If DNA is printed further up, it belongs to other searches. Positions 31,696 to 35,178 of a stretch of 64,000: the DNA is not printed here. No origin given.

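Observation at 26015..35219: Four-gene SNF2 helicase / 235-aa protein / type III Mod / Res operon with a terminal XRE HTH gene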

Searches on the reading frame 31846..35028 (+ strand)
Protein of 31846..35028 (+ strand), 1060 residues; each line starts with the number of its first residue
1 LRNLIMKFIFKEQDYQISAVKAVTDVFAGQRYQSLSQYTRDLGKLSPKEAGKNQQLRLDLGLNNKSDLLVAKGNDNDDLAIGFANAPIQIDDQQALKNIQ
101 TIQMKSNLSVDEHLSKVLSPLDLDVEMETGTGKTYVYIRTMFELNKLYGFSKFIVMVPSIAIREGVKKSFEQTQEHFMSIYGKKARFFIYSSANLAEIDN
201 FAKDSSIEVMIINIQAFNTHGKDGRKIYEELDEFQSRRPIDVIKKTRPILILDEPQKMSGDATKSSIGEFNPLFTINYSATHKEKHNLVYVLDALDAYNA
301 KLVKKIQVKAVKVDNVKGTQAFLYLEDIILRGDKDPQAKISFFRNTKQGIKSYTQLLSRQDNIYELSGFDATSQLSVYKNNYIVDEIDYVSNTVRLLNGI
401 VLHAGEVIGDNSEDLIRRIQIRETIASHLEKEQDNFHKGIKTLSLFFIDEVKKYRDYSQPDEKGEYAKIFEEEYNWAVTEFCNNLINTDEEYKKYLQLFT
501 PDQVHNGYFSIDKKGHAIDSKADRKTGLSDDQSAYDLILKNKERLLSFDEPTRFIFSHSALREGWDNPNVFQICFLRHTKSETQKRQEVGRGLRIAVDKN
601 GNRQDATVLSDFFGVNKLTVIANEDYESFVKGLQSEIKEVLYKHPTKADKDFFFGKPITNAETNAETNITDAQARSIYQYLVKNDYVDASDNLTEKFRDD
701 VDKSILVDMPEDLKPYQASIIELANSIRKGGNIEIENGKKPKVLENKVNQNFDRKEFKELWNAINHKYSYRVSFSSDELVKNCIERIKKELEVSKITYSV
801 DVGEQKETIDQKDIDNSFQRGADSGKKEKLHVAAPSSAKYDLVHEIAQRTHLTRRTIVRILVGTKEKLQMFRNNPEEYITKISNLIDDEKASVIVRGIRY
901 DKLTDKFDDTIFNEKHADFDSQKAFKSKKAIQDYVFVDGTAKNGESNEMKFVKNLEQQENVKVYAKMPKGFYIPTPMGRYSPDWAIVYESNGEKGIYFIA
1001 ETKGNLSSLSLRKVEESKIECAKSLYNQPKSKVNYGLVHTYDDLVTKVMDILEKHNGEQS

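Call 3: search_protein_families(library=pfam, proteins=[window:31846-35028:+], max_evalue=0.01)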
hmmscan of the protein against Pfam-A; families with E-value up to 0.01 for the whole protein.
window:31846-35028:+ (1060 aa): 3 families
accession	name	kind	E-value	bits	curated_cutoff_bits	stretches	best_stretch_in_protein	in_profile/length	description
PF19778.5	RE_endonuc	-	1.4e-26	92.9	23.4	1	947-1037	14-104/108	Endonuclease domain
PF04851.21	ResIII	-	7.4e-13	49.2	22.5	1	125-283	28-163/164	Type III restriction enzyme, res subunit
PF00270.35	DEAD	-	1e-08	35.5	26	1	117-283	11-161/167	DEAD/DEAH box helicase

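Call 4: search_protein_families(library=padloc, proteins=[window:31846-35028:+], max_evalue=0.001)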
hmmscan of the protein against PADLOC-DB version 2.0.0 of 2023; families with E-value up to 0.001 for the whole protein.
window:31846-35028:+ (1060 aa): 5 families
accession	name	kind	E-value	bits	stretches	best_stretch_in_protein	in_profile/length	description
PDLC03647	REase_III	-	6.2e-292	969.3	1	6-1049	1-987/989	Type III restriction enzyme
PDLC03649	REase_III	-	2.6e-94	314.9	1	77-1034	36-951/973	Type III restriction enzyme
PDLC03650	REase_III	-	1.3e-07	28.5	1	551-598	377-424/898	Type III restriction enzyme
PDLC03653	REase_III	-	1.4e-07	28.1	0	543-595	417-469/883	Type III restriction enzyme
PDLC03648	REase_III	-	9.4e-07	25.3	1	547-642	306-395/871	Type III restriction enzyme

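Call 5: search_protein_families(library=ncbifam, proteins=[window:31846-35028:+], max_evalue=0.001)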
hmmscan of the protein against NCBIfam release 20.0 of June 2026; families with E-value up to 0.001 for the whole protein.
window:31846-35028:+ (1060 aa): 3 families
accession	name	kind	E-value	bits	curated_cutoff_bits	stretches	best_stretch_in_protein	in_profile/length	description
NF012027.0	PRK15483.1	equivalog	1.4e-111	374.1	564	1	6-1054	1-981/986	type III restriction-modification system endonuclease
NF046055.1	restr_BPTD_3080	equivalog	4.5e-05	21.6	800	0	551-594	573-616/970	BPTD_3080 family restriction endonuclease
NF053632.1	heli_RadD_YejH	equivalog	0.00021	19.7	720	1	552-600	299-347/573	DNA repair helicase RadD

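Call 52: search_dna_similar(query=window:31846-35025:+, collection=plasmids, mode=protein, max_evalue=1e-20, max_rows=60)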
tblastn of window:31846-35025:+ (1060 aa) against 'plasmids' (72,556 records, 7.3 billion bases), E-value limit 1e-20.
Records with a match: 284; places in all: 288; records where one place covers at least 80% of the query: 143.
Best place of each record, by identity: <60% 284.
By first word of the organism name: Escherichia 63; Enterococcus 31; Klebsiella 22; Salmonella 21; Bacillus 18; Listeria 16; Lactococcus 12; Acinetobacter 11; Vibrio 8; Citrobacter 7; and 44 more.
By predicted mobility (MOB-suite, as given by PLSDB): non-mobilizable 176; mobilizable 67; conjugative 41.
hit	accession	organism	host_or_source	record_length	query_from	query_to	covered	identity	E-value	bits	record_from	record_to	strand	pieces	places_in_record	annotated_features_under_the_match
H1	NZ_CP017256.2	Clostridium taeniosporum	microbial cells,Lake Mainaki silt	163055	6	1052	99%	50.4%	0e+0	977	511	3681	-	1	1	DEAD/DEAH box helicase family protein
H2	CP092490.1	Endozoicomonas sp. Mp262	Meretrix meretrix,whole organism,sea ...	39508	6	1048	98%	46.9%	0e+0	883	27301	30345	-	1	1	record has no annotation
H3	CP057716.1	Escherichia coli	culture,Pooled pig faecal samples ...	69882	6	1052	99%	46.6%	0e+0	881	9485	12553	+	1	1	DEAD/DEAH box helicase family protein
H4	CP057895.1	Escherichia coli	culture,Pooled cattle faecal samples ...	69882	6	1052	99%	46.6%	0e+0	881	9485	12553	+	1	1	DEAD/DEAH box helicase family protein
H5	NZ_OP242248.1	Escherichia coli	Homo sapiens,stool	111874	6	1052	99%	46.6%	0e+0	880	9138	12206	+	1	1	DEAD/DEAH box helicase family protein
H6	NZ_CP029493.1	Escherichia coli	Homo sapiens,fecal sample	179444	6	1052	99%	46.6%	0e+0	880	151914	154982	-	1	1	DEAD/DEAH box helicase family protein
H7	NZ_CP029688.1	Escherichia coli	single strain,air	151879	6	1052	99%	46.6%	0e+0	880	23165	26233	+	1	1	DEAD/DEAH box helicase family protein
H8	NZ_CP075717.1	Escherichia coli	Sus scrofa,water sample,wastewater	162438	6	1052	99%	46.6%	0e+0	880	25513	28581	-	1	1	DEAD/DEAH box helicase family protein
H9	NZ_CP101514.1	Escherichia coli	migratory bird,feces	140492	6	1052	99%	46.6%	0e+0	880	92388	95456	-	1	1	DEAD/DEAH box helicase family protein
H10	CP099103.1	Escherichia coli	culture,Pooled sediment sample ...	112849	6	1052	99%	46.6%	0e+0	880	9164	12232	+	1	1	DEAD/DEAH box helicase family protein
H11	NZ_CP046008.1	Escherichia coli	swine,mixed culture,feces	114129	6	1052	99%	46.6%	0e+0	880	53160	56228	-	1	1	DEAD/DEAH box helicase family protein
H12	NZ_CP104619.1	Escherichia coli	cell culture,chicken feces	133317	6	1052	99%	46.6%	0e+0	880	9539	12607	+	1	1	DEAD/DEAH box helicase family protein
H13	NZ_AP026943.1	Citrobacter freundii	Mastacembelus,gut contents of ...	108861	6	1052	99%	46.6%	0e+0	877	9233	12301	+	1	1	DEAD/DEAH box helicase family protein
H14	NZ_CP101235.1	Escherichia coli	Homo sapiens,cell culture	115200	6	1052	99%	46.5%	0e+0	879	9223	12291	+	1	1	DEAD/DEAH box helicase family protein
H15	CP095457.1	Escherichia coli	pig,cell culture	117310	6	1052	99%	46.5%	0e+0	879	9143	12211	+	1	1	DEAD/DEAH box helicase family protein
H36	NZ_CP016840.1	Brochothrix thermosphacta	cell culture,poultry meat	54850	6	1055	99%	42.7%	0e+0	764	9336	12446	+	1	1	DEAD/DEAH box helicase family protein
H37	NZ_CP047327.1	Enterococcus faecium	animal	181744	6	1055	99%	42.7%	0e+0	763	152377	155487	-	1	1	DEAD/DEAH box helicase family protein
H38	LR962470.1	Enterococcus faecalis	-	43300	6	1055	99%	42.6%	0e+0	761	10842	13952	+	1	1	none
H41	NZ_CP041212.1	Listeria monocytogenes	-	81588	6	1055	99%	42.5%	0e+0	759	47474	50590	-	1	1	DEAD/DEAH box helicase family protein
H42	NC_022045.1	Listeria monocytogenes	Environment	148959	6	1055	99%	42.5%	0e+0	759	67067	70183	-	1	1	DEAD/DEAH box helicase family protein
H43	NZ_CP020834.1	Listeria monocytogenes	food,wiener sausage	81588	6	1055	99%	42.5%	0e+0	759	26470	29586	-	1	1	DEAD/DEAH box helicase family protein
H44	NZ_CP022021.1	Listeria monocytogenes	environmental,environmental swab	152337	6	1055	99%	42.5%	0e+0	759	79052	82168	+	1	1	DEAD/DEAH box helicase family protein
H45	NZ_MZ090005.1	Listeria monocytogenes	-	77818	6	1055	99%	42.5%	0e+0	759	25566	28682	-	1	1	DEAD/DEAH box helicase family protein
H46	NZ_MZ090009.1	Listeria monocytogenes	-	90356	6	1055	99%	42.5%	0e+0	759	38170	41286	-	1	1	DEAD/DEAH box helicase family protein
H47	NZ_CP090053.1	Listeria monocytogenes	Salmon processing facility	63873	6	1055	99%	42.5%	0e+0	759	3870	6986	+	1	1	DEAD/DEAH box helicase family protein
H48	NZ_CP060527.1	Listeria monocytogenes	-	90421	6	1055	99%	42.5%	0e+0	759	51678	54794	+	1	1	DEAD/DEAH box helicase family protein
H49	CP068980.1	Listeria monocytogenes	food,variety pack luncheon meat turkey ...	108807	6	1055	99%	42.5%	0e+0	759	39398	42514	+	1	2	DEAD/DEAH box helicase family protein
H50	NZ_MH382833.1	Listeria welshimeri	food product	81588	6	1055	99%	42.5%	0e+0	759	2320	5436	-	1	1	DEAD/DEAH box helicase family protein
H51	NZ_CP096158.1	Listeria monocytogenes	food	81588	6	1055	99%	42.5%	0e+0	759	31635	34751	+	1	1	DEAD/DEAH box helicase family protein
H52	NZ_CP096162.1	Listeria monocytogenes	Homo sapiens,blood,human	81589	6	1055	99%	42.5%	0e+0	759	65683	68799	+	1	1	DEAD/DEAH box helicase family protein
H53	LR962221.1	Enterococcus faecalis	-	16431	6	1055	99%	42.5%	0e+0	766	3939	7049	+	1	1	record has no annotation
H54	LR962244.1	Enterococcus faecalis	-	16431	6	1055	99%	42.5%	0e+0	766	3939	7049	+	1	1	record has no annotation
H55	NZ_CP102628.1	Listeria innocua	cow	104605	6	1055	99%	42.5%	0e+0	760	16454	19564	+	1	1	DEAD/DEAH box helicase family protein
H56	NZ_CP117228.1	Listeria innocua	whole organism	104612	6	1055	99%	42.5%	0e+0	760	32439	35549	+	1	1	DEAD/DEAH box helicase family protein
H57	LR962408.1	Enterococcus faecalis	-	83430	6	1055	99%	42.5%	0e+0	759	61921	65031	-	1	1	none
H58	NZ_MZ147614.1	Listeria innocua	-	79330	6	1055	99%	42.5%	0e+0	759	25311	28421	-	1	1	DEAD/DEAH box helicase family protein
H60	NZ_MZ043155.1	Listeria monocytogenes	-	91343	6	1055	99%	42.4%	0e+0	756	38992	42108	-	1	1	DEAD/DEAH box helicase family protein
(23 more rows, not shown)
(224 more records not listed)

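Call 76: search_solved_structures(query=window:31846-35025:+, max_evalue=0.001)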
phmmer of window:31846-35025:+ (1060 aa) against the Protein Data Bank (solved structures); distinct sequences matched with E-value up to 0.001: 1.
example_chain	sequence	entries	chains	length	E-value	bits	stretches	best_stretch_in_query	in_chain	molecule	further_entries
4zcf_C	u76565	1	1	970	3.5e-68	234.1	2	76-603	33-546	Restriction endonuclease EcoP15I, restriction subunit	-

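Call 89: search_dna_similar(query=window:31861-35025:+, collection=plasmids, mode=protein, max_evalue=1e-150, max_rows=60, rows=spread)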
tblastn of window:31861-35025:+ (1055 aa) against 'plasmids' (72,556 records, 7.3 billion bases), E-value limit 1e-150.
Records with a match: 86; places in all: 87; records where one place covers at least 80% of the query: 84.
Best place of each record, by identity: <60% 86.
By first word of the organism name: Listeria 16; Escherichia 14; Enterococcus 13; Acinetobacter 10; Lactococcus 6; Staphylococcus 3; Citrobacter 2; Aeromonas 2; Clostridium 1; Endozoicomonas 1; and 18 more.
By predicted mobility (MOB-suite, as given by PLSDB): mobilizable 45; non-mobilizable 29; conjugative 12.
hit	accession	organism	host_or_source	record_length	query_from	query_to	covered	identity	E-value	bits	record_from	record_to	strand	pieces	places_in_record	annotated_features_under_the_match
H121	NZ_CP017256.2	Clostridium taeniosporum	microbial cells,Lake Mainaki silt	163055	1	1047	99%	50.4%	0e+0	978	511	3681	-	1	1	DEAD/DEAH box helicase family protein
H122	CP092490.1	Endozoicomonas sp. Mp262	Meretrix meretrix,whole organism,sea ...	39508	1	1043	99%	46.9%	0e+0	883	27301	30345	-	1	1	record has no annotation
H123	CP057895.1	Escherichia coli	culture,Pooled cattle faecal samples ...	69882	1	1047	99%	46.6%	0e+0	881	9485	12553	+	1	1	DEAD/DEAH box helicase family protein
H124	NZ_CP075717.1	Escherichia coli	Sus scrofa,water sample,wastewater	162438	1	1047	99%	46.6%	0e+0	881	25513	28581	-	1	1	DEAD/DEAH box helicase family protein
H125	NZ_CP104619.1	Escherichia coli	cell culture,chicken feces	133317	1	1047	99%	46.6%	0e+0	880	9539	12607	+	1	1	DEAD/DEAH box helicase family protein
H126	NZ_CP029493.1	Escherichia coli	Homo sapiens,fecal sample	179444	1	1047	99%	46.6%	0e+0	880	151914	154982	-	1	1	DEAD/DEAH box helicase family protein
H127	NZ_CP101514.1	Escherichia coli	migratory bird,feces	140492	1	1047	99%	46.6%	0e+0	880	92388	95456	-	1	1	DEAD/DEAH box helicase family protein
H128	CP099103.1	Escherichia coli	culture,Pooled sediment sample ...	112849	1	1047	99%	46.6%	0e+0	880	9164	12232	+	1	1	DEAD/DEAH box helicase family protein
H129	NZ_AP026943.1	Citrobacter freundii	Mastacembelus,gut contents of ...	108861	1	1047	99%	46.6%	0e+0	878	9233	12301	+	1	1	DEAD/DEAH box helicase family protein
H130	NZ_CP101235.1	Escherichia coli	Homo sapiens,cell culture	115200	1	1047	99%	46.5%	0e+0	880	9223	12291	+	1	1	DEAD/DEAH box helicase family protein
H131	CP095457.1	Escherichia coli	pig,cell culture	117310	1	1047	99%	46.5%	0e+0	879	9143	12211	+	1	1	DEAD/DEAH box helicase family protein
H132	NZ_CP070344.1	Variovorax sp. PDNC026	cell culture,Plastic debris in ...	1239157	1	1048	99%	45.3%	0e+0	857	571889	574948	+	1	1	none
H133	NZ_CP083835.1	Enterobacter asburiae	Homo sapiens,sputum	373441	1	1043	99%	45.4%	0e+0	865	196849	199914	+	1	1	DEAD/DEAH box helicase family protein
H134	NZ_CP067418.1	Aeromonas media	cell culture,water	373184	1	1043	99%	45.4%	0e+0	854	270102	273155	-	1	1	DEAD/DEAH box helicase family protein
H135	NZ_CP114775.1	Raoultella planticola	Homo sapiens,cell ...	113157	1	1043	99%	45.0%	0e+0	832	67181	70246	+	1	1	DEAD/DEAH box helicase family protein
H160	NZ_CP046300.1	Staphylococcus hominis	Homo sapiens,clinical isolate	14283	1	1043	99%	42.7%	0e+0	771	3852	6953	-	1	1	DEAD/DEAH box helicase family protein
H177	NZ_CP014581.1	Paraburkholderia phytofirmans OLGA172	-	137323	1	1045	99%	33.4%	5e-162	538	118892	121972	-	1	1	DEAD/DEAH box helicase family protein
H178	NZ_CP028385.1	Providencia heimbachae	porcine,cell culture,feces from ...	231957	10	1017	96%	34.0%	6e-155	517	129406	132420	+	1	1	DEAD/DEAH box helicase family protein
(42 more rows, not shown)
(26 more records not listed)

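Call 90: get_annotated_region(hit=H160, flank=8000)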
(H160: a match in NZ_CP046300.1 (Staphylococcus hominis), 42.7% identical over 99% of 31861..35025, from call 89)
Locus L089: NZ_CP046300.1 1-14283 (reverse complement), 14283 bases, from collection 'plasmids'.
description: Staphylococcus hominis strain FDAARGOS_747 plasmid unnamed1, complete sequence
organism: Staphylococcus hominis (NCBI taxid 1290)
taxonomy: Bacteria; Bacillota; Bacilli; Bacillales; Staphylococcaceae; Staphylococcus; Staphylococcus hominis
host: -; source: Homo sapiens,clinical isolate; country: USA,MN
typing (MOB-suite, as given by PLSDB): mobilizable; replicon rep_cluster_2409,rep_cluster_910; relaxase MOBQ
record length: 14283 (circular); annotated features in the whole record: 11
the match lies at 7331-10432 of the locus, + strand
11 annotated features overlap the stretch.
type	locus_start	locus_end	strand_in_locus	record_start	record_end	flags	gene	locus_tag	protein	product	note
CDS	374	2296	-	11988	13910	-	-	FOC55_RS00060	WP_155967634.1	MobA/MobL family protein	-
CDS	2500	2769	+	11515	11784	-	-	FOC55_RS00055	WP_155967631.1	hypothetical protein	-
CDS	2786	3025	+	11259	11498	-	-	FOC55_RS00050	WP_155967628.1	DUF3847 domain-containing protein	-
CDS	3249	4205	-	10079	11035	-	-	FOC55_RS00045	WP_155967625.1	replication initiator protein A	-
CDS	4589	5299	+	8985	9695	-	-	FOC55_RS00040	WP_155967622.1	DUF536 domain-containing protein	-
CDS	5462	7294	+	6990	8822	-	-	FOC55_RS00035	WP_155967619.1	site-specific DNA-methyltransferase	GO:0006306 - DNA methylation [Evidence IEA]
CDS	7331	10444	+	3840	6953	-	-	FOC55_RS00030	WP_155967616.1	DEAD/DEAH box helicase family protein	-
CDS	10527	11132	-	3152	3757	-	-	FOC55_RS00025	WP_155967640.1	recombinase family protein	GO:0006310 - DNA recombination [Evidence IEA]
CDS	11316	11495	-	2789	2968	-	-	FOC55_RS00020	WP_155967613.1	hypothetical protein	-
CDS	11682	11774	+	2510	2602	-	-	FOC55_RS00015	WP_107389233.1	type I toxin-antitoxin system Fst family toxin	-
CDS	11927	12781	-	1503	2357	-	-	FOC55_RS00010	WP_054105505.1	DNA adenine methylase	GO:0032775 - DNA methylation on adenine [Evidence IEA]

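Call 91: get_annotated_region(hit=H178, flank=9000)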
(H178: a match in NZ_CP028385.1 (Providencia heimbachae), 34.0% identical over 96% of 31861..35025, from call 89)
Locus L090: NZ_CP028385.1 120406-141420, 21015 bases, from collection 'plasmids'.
description: Providencia heimbachae strain 99101 plasmid unnamed, complete sequence
organism: Providencia heimbachae (NCBI taxid 333962)
taxonomy: Bacteria; Pseudomonadota; Gammaproteobacteria; Enterobacterales; Morganellaceae; Providencia; Providencia heimbachae
host: -; source: porcine,cell culture,feces from post-weaning diarrhea of piglets; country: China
typing (MOB-suite, as given by PLSDB): conjugative; relaxase MOBH; mating-pair formation MPF_T
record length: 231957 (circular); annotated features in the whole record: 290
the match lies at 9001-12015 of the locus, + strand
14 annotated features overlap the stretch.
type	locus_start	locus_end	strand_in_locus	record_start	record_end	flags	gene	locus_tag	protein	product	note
CDS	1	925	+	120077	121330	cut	-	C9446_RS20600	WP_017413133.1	site-specific integrase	GO:0015074 - DNA integration [Evidence IEA]; GO:0006310 - DNA recombination [Evidence IEA]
CDS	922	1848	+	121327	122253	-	-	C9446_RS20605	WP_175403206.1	hypothetical protein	-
CDS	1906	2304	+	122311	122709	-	-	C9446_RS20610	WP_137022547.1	hypothetical protein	-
CDS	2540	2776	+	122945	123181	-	-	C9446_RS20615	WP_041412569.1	hypothetical protein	-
CDS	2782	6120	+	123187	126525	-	-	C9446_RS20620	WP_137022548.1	helicase-related protein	-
CDS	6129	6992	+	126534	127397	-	-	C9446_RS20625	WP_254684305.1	DUF4391 domain-containing protein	-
CDS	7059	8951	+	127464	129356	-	-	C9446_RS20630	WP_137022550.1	site-specific DNA-methyltransferase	GO:0006306 - DNA methylation [Evidence IEA]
CDS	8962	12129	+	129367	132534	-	-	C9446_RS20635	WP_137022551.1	DEAD/DEAH box helicase family protein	-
CDS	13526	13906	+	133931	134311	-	-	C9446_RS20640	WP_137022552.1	hypothetical protein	-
CDS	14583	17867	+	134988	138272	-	-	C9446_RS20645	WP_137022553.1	alanine-zipper protein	-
CDS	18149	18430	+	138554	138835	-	-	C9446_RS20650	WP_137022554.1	hypothetical protein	-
CDS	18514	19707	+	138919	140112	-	-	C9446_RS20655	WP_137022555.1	hypothetical protein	-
CDS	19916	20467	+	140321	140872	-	-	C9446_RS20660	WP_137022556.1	hypothetical protein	-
CDS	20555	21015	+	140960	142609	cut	-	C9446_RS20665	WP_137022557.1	ATP-binding protein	-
